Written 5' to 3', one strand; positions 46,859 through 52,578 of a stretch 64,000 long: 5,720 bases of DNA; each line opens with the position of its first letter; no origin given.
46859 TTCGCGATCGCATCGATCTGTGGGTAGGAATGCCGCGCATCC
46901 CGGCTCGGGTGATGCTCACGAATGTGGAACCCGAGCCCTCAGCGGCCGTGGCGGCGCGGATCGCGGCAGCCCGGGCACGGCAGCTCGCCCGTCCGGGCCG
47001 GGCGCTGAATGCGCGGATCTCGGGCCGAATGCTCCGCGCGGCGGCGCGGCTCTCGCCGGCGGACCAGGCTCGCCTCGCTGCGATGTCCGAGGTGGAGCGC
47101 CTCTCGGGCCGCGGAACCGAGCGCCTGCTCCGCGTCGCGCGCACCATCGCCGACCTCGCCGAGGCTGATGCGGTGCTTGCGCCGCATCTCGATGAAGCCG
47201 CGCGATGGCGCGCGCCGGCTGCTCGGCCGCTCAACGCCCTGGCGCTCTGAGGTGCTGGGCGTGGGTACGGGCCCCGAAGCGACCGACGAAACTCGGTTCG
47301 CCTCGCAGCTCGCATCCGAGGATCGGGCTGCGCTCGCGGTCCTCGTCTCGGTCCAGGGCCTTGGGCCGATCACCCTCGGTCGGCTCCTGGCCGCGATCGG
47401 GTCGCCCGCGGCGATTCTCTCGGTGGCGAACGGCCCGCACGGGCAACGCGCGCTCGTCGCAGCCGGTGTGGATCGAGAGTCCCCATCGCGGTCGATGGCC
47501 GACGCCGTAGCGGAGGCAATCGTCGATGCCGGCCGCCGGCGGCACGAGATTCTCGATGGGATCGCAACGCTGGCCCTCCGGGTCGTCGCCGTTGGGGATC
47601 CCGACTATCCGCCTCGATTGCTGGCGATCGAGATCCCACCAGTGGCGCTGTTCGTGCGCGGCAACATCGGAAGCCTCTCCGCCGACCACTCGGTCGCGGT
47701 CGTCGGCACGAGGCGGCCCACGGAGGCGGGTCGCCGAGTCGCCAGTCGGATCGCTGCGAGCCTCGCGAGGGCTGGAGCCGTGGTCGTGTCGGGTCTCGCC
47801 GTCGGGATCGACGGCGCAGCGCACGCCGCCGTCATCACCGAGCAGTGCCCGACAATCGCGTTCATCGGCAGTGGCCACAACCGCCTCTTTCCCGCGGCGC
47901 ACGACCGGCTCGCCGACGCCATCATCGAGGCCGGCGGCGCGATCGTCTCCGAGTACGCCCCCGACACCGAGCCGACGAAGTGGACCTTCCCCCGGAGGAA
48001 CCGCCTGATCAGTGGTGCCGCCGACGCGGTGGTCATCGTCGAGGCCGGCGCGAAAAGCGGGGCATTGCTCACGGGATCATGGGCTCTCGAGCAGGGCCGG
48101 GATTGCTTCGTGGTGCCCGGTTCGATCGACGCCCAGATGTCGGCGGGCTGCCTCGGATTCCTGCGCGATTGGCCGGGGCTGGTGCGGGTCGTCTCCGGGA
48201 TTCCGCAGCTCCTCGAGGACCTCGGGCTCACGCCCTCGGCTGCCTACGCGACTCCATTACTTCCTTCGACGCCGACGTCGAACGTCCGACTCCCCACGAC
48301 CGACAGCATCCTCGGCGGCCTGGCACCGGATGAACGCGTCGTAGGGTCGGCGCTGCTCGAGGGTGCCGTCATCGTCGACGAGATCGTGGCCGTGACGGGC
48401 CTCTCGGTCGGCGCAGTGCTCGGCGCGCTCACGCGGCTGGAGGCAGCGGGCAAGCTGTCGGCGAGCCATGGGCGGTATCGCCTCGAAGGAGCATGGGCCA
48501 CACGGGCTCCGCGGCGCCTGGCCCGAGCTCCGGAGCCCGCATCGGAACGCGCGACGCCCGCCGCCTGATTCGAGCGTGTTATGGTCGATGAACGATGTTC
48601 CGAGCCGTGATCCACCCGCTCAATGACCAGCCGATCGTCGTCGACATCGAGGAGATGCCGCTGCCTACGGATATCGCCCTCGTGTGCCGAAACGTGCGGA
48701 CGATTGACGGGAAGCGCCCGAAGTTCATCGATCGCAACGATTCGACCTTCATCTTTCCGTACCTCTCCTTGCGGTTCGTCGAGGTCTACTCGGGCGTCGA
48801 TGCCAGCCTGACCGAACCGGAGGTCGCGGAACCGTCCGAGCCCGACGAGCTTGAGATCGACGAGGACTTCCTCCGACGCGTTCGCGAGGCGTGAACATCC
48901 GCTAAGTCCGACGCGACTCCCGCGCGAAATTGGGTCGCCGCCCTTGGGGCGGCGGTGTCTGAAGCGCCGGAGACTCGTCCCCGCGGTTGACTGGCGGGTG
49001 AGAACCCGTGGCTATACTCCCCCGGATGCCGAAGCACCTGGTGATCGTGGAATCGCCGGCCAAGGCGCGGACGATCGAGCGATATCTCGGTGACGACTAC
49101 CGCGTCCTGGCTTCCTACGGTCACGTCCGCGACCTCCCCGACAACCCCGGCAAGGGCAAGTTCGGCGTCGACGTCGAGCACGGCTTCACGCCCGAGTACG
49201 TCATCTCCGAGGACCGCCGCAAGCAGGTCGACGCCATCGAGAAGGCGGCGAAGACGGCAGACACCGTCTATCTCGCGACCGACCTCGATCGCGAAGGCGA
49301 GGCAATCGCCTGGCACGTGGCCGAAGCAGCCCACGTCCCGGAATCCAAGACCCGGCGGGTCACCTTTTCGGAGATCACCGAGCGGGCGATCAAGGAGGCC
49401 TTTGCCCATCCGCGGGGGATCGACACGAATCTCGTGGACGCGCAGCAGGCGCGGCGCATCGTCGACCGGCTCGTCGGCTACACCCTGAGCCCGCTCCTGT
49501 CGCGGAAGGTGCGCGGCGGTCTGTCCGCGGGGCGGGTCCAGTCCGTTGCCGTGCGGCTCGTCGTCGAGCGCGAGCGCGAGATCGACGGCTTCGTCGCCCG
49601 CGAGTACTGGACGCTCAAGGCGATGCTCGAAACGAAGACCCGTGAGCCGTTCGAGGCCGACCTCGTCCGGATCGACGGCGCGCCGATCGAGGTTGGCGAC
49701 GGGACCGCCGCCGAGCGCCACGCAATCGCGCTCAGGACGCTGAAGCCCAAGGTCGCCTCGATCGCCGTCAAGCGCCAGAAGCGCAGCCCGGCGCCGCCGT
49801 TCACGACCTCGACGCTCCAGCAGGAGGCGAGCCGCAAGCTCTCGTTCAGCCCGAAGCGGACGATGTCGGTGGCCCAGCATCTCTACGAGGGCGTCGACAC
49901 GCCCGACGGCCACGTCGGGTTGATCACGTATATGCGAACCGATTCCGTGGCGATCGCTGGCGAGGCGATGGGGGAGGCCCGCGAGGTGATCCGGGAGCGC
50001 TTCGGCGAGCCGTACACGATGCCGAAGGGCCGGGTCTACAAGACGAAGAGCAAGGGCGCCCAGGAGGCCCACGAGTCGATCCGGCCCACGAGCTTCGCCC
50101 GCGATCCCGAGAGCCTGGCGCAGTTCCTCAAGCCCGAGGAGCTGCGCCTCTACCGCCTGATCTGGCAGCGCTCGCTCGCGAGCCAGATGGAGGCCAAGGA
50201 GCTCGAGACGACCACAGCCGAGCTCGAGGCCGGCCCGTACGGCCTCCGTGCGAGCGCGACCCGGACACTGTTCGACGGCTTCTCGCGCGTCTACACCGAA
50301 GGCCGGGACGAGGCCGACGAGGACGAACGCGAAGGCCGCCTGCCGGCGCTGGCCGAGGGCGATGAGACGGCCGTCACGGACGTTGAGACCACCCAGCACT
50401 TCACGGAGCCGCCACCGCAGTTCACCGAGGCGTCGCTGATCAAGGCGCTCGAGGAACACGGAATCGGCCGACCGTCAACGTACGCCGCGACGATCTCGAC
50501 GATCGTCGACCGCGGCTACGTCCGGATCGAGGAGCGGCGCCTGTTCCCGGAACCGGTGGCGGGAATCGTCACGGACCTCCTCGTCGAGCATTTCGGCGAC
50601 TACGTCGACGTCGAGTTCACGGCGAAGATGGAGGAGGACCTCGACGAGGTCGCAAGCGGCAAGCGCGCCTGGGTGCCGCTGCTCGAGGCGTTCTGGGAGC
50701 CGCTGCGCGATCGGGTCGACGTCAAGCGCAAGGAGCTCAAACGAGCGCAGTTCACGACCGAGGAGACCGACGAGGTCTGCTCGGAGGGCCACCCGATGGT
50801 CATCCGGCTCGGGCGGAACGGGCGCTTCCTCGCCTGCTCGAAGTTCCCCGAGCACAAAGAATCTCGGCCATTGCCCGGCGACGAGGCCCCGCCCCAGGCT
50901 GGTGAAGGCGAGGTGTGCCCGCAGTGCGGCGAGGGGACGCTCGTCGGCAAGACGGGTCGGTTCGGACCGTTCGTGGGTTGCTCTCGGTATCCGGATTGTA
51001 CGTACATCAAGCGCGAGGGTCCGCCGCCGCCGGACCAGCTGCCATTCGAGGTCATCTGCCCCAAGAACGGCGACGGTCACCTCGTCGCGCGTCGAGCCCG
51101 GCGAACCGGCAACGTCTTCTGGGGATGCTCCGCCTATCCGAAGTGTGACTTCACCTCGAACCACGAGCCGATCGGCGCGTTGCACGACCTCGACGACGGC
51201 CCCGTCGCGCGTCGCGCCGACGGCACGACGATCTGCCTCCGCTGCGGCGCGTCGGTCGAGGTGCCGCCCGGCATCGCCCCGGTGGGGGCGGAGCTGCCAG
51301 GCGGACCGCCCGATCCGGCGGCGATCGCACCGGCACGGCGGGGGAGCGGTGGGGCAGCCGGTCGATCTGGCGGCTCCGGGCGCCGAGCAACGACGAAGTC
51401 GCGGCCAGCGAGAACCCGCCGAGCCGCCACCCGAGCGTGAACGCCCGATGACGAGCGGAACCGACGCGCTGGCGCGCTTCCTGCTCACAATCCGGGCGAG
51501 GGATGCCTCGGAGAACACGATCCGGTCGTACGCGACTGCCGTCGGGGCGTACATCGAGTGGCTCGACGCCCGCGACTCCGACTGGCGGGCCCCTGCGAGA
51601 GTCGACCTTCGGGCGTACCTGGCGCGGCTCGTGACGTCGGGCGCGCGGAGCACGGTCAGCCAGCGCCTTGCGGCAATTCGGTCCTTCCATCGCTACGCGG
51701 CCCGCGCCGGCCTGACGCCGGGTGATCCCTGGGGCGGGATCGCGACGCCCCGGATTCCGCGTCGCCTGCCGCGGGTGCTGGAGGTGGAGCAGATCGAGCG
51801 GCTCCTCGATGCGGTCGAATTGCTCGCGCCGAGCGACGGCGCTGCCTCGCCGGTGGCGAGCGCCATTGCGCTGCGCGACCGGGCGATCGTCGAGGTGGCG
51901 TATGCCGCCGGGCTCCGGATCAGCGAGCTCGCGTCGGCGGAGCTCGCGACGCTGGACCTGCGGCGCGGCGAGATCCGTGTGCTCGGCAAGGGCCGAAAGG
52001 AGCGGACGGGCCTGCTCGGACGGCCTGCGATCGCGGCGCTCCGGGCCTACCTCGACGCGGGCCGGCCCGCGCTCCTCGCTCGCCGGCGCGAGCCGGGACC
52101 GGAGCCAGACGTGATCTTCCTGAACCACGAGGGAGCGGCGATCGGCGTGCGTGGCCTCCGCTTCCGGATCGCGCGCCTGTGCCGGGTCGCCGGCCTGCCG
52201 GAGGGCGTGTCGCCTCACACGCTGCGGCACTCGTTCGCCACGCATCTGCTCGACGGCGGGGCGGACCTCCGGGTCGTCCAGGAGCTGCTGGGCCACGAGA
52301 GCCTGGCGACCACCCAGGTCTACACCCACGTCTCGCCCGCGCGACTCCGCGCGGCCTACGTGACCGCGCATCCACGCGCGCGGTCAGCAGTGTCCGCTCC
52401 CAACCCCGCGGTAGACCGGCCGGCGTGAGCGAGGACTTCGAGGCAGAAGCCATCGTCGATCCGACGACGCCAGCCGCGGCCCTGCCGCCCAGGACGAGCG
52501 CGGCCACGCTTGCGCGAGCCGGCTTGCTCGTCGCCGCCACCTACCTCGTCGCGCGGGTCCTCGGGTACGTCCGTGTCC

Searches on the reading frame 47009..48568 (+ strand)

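Call 68: search_protein_families(library=pfam, proteins=[window:47009-48568:+], max_evalue=0.0001)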
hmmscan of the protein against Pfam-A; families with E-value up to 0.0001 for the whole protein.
window:47009-48568:+ (519 aa): 2 families
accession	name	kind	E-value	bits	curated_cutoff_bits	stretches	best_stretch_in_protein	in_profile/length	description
PF02481.21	DNA_processg_A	-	4.1e-69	232.4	29.6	1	189-386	6-204/212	DNA recombination-mediator protein A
PF17782.7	DprA_WH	-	4.1e-06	27.2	22.9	1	437-488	9-60/61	DprA winged helix domain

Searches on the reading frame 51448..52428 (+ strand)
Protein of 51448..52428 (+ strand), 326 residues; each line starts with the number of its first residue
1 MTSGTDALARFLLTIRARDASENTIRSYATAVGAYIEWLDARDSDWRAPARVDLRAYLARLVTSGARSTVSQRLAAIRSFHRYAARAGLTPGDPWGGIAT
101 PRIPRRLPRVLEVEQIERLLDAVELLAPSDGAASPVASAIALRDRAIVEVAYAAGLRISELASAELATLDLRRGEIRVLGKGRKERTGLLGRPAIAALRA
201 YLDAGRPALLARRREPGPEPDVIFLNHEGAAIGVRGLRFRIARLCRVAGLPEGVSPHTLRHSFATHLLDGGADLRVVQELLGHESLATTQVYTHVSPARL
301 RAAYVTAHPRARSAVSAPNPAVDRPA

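Call 67: search_protein_families(library=pfam, proteins=[window:51448-52428:+], max_evalue=0.0001)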
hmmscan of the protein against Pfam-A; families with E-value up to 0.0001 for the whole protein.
window:51448-52428:+ (326 aa): 3 families
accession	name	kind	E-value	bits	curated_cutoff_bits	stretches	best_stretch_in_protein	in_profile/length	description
PF00589.27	Phage_integrase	-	3.5e-40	138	27.1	1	110-297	2-170/172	Phage integrase family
PF02899.23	Phage_int_SAM_1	-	5.7e-15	55.8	22.3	1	10-88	3-83/83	Phage integrase, N-terminal SAM-like domain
PF13495.12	Phage_int_SAM_4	-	2e-07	31.8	27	1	8-84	2-78/85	Phage integrase, N-terminal SAM-like domain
